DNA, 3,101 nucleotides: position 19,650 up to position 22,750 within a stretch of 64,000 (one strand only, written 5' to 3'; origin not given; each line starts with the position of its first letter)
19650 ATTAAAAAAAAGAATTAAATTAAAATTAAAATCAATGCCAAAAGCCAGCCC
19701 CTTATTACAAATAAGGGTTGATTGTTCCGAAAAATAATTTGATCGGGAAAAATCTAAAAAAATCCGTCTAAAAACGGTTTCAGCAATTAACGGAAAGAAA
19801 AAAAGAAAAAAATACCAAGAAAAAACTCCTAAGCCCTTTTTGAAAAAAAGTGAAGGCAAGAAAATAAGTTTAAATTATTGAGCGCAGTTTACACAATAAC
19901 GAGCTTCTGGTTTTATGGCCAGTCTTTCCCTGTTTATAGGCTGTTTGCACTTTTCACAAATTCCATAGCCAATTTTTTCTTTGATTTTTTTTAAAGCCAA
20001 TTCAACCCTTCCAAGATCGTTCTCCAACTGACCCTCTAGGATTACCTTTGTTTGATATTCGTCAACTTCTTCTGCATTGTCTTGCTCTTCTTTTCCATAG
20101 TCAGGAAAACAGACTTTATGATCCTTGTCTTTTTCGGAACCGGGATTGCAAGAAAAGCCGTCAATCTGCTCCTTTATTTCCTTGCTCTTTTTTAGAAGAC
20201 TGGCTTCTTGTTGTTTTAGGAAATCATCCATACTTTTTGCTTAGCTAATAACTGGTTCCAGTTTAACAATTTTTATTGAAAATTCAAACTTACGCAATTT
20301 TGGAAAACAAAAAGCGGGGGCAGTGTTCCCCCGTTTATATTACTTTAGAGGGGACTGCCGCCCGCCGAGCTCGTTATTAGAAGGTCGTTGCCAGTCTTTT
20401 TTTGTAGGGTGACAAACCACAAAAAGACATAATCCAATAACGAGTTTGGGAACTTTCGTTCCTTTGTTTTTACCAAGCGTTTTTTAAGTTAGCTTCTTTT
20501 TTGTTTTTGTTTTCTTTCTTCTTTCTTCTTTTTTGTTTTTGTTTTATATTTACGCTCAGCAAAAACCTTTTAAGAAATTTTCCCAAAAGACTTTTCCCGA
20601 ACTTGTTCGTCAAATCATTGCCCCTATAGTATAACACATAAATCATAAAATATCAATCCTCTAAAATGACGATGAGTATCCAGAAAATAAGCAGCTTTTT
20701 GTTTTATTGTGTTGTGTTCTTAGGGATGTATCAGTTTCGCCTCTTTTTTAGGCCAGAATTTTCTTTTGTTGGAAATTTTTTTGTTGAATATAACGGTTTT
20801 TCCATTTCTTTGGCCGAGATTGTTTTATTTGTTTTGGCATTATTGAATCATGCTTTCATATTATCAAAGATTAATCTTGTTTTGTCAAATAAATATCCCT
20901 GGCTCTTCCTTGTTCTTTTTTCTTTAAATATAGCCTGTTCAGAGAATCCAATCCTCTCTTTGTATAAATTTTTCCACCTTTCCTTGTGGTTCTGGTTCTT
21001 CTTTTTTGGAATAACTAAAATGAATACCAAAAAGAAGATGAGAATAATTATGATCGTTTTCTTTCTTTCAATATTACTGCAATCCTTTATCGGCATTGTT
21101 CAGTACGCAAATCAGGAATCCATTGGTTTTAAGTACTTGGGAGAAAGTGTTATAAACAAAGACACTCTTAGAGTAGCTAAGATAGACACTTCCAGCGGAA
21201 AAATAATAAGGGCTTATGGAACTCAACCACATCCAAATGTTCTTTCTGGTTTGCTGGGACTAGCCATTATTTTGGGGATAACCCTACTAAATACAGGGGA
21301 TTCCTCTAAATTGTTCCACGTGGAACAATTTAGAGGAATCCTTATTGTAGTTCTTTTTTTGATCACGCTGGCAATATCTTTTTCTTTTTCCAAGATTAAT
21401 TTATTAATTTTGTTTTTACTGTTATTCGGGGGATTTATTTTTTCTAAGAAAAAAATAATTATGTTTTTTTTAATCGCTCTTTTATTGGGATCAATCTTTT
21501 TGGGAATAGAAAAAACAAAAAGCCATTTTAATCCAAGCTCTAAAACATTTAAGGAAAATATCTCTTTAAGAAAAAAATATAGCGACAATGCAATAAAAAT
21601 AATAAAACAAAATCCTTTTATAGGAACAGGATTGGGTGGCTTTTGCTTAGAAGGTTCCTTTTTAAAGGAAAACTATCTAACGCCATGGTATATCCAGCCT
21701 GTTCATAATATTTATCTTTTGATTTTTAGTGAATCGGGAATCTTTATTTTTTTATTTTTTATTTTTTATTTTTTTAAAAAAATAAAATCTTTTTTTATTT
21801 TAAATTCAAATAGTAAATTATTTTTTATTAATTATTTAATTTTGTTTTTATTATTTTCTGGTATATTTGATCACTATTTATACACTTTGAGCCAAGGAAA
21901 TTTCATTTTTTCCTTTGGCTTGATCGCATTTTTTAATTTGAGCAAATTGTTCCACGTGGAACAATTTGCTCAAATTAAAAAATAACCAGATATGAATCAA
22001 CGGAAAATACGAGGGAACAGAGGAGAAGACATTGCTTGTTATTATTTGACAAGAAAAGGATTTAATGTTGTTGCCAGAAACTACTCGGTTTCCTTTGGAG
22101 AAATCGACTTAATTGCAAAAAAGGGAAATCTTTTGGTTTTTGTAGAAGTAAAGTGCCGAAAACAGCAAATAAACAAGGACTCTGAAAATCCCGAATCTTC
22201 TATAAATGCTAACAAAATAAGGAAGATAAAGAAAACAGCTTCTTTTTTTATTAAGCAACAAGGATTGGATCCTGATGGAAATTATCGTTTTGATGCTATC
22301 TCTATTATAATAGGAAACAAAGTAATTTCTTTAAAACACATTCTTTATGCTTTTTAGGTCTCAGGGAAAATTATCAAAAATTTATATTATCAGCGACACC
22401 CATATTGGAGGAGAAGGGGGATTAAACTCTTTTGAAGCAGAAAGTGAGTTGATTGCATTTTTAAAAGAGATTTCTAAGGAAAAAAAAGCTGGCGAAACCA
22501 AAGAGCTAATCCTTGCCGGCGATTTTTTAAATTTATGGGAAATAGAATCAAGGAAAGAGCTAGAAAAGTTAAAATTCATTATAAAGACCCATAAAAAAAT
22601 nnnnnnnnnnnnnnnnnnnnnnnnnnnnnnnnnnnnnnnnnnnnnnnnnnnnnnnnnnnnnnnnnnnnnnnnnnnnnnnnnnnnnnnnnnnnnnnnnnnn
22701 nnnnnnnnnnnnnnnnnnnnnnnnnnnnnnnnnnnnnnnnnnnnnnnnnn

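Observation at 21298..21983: Two long perfect palindromes (44 and 56 bp) sharing a 24-bp CACGTG-centred core, in frame inside an O-antigen-ligase-like gene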

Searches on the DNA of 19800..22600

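Call 46: search_rna_families(source=window, start=19800, end=22600, threshold=evalue, max_evalue=1)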
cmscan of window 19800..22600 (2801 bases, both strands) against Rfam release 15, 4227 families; matches with E-value up to 1: 10.
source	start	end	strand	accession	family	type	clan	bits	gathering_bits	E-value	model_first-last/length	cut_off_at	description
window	21931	21980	+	RF03852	mir-610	Gene; miRNA;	-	34.7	90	3.5e-05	1-75/75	no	mir-610 microRNA precursor family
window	21931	21980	-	RF03852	mir-610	Gene; miRNA;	-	34.7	90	3.5e-05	1-75/75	no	mir-610 microRNA precursor family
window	21900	22015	+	RF04133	MIR2646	Gene; miRNA;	-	34.7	245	4e-05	1-256/256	no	MIR2646 microRNA precursor family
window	21928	21983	-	RF03477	MIR862_2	Gene; miRNA;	-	31.2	71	0.002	1-90/90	no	MIR862_2 microRNA precursor family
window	21273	21371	-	RF01483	rli56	Cis-reg;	-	30.5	47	0.018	1-100/100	no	Listeria sRNA rli56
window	21927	21984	-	RF04134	MIR7504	Gene; miRNA;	-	29.1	83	0.021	1-124/124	no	MIR7504 microRNA precursor family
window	21295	21343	+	RF02516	MIR393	Gene; miRNA;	-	28.8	60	0.0019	1-126/126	no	mir-393 microRNA precursor family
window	21927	21988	-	RF03983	MIR5284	Gene; miRNA;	-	27.5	93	0.0083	1-111/111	no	MIR5284 microRNA precursor family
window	20253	20345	+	RF02029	sraA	Gene; sRNA;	-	25.8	56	0.47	1-95/95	no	sraA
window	22178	22202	-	RF02129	GNAS-AS1_3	Gene; lncRNA;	-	17.4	42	0.7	1-38/38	no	GNAS antisense RNA 1 conserved region 3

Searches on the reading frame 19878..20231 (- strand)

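Call 14: search_protein_families(library=pfam, proteins=[window:19878-20231:-], max_evalue=0.001)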
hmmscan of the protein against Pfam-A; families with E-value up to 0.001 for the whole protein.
window:19878-20231:- (118 aa): 1 family
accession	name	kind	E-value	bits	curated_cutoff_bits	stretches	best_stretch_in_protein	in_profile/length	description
PF01258.23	zf-dskA_traR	-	1.6e-10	41.2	24.9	1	89-118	3-32/36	Prokaryotic dksA/traR C4-type zinc finger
